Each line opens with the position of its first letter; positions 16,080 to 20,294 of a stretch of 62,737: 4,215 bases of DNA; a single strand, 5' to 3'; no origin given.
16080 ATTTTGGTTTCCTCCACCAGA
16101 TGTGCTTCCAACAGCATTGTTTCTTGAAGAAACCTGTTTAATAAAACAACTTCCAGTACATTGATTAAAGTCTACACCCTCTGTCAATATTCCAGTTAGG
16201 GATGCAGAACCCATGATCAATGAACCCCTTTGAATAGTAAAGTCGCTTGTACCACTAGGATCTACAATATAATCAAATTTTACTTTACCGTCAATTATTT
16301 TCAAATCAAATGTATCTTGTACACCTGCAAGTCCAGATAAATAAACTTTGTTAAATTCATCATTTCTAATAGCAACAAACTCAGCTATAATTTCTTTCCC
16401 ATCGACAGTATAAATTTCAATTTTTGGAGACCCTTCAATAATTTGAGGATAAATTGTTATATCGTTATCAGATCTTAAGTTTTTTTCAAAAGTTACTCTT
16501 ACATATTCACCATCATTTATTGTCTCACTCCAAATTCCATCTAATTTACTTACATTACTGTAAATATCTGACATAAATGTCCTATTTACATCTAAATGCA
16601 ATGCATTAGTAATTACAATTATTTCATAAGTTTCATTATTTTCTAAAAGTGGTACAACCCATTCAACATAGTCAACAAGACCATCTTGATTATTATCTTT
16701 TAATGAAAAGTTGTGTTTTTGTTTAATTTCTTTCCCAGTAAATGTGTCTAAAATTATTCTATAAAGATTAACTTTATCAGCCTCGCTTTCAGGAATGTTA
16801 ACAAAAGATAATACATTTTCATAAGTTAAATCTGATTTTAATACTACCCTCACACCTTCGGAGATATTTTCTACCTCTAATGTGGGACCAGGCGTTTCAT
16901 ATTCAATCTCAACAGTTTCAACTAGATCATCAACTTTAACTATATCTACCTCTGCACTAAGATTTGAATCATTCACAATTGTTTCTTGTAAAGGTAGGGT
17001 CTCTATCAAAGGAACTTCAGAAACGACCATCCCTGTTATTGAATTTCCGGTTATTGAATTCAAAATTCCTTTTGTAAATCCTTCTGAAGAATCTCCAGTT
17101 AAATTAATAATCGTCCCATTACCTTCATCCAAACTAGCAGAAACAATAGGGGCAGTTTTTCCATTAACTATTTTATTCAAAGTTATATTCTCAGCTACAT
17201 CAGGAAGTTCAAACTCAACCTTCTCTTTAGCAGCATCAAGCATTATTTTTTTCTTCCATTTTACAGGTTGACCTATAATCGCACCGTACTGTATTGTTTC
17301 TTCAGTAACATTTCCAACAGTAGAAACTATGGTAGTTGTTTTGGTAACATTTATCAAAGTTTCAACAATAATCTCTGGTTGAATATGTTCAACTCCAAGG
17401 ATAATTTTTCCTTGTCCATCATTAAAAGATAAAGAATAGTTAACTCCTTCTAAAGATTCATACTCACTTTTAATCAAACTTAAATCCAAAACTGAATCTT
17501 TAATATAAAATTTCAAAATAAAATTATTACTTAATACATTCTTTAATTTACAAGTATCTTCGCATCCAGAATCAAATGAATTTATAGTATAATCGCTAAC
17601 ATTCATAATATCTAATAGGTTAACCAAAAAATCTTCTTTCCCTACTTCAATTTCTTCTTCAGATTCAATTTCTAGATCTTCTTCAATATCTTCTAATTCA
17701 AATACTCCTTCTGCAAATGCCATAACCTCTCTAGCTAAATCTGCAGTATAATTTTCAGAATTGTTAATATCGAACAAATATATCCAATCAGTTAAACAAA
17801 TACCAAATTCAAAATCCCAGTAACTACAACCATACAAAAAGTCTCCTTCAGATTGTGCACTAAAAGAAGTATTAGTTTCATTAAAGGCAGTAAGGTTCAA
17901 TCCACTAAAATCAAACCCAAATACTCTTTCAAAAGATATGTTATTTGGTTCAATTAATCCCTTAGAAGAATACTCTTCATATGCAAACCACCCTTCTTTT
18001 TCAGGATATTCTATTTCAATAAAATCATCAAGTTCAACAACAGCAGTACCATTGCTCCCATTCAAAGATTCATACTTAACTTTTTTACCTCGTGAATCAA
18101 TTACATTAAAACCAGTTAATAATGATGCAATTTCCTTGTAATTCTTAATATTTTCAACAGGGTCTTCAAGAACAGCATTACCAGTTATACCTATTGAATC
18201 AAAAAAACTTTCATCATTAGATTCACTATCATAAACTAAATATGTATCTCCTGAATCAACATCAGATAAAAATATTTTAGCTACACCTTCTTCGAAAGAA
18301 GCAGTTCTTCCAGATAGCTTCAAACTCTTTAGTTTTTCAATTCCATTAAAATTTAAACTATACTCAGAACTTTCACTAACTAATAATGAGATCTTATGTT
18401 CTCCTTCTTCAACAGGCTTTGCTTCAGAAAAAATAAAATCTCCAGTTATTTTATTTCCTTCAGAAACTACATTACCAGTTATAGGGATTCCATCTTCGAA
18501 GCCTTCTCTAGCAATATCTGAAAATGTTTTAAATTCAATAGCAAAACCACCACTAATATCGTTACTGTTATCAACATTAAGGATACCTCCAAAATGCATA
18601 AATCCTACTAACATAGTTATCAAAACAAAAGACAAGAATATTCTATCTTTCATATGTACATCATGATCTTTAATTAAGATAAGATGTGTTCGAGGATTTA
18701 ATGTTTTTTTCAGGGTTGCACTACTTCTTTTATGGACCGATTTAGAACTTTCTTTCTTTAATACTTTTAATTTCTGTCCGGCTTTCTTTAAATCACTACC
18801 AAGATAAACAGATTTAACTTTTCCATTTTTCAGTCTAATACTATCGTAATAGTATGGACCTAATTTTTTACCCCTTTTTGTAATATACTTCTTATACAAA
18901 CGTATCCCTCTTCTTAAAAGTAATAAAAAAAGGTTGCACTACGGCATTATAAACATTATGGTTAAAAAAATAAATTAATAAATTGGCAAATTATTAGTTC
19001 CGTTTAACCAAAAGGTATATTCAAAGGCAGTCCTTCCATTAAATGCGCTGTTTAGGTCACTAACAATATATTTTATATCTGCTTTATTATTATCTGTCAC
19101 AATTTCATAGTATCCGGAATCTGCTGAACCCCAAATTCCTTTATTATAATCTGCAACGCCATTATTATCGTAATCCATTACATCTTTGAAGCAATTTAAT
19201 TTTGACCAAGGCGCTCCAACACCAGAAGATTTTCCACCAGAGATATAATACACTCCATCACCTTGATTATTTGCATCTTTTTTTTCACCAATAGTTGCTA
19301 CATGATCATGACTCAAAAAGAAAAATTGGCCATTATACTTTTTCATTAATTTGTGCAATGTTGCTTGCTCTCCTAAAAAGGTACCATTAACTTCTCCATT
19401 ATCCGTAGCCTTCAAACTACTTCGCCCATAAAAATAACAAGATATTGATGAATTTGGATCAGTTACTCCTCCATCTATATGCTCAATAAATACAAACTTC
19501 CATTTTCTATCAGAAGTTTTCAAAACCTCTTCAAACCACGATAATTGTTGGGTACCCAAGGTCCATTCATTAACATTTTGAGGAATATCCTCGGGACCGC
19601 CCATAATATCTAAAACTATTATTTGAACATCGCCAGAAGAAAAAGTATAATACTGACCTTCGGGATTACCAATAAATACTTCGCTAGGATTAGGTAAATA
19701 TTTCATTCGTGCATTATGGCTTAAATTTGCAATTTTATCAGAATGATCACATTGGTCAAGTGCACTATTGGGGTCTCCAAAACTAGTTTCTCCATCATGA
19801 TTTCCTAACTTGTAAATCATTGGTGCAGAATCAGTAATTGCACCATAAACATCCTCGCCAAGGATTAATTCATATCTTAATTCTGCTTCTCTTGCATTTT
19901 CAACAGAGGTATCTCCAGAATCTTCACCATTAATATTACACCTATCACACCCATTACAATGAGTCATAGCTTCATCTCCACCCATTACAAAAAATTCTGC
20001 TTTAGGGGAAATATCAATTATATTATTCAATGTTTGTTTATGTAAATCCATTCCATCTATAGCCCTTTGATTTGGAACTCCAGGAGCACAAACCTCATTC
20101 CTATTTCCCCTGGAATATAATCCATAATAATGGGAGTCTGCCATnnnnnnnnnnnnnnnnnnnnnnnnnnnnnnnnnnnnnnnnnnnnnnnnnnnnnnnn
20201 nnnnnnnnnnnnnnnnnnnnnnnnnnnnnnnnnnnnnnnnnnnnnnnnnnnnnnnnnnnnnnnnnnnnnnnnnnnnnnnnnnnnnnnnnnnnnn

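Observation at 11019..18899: Architecture of the 2,626-aa giant protein, including a basic cytoplasmic GPYYY head before the membrane anchor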

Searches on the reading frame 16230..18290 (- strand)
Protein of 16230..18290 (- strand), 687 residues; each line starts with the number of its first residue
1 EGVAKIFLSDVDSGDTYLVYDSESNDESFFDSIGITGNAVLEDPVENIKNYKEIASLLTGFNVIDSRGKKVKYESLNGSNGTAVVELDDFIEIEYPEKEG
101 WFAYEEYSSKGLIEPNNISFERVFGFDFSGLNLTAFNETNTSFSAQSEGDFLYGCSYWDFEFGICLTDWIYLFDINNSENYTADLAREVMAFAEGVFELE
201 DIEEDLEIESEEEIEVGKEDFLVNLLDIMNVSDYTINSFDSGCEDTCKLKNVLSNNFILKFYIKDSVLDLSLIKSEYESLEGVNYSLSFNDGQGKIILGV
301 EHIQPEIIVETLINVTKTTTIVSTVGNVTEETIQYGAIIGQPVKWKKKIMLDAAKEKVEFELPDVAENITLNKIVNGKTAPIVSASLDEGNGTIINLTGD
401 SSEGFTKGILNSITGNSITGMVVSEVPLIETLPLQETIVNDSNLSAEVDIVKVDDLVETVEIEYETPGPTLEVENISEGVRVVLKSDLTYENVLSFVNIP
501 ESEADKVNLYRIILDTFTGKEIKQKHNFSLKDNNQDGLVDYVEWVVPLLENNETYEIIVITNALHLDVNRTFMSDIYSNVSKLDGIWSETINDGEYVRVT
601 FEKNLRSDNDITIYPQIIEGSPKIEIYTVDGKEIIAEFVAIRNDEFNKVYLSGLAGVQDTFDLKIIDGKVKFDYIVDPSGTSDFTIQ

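Call 34: search_protein_families(library=pfam, proteins=[window:16230-18290:-], max_evalue=10)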
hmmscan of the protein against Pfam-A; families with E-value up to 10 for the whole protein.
window:16230-18290:- (687 aa): 2 families
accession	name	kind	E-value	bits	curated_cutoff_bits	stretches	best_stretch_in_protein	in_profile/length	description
PF13331.11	DUF4093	-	0.085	13.9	25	1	298-335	2-38/86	Domain of unknown function (DUF4093)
PF23164.1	UBL_AVO1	-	0.085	13.1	27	1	246-271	38-63/91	AVO1 ubiquitin-like domain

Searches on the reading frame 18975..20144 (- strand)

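Call 7: search_protein_families(library=pfam, proteins=[window:18975-20144:-], max_evalue=0.01)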
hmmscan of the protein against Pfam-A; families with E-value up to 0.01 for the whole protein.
window:18975-20144:- (389 aa): 1 family
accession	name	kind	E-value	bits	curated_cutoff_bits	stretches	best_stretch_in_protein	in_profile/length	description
PF09423.15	PhoD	-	0.0023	17.6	27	1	90-218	69-209/343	PhoD-like phosphatase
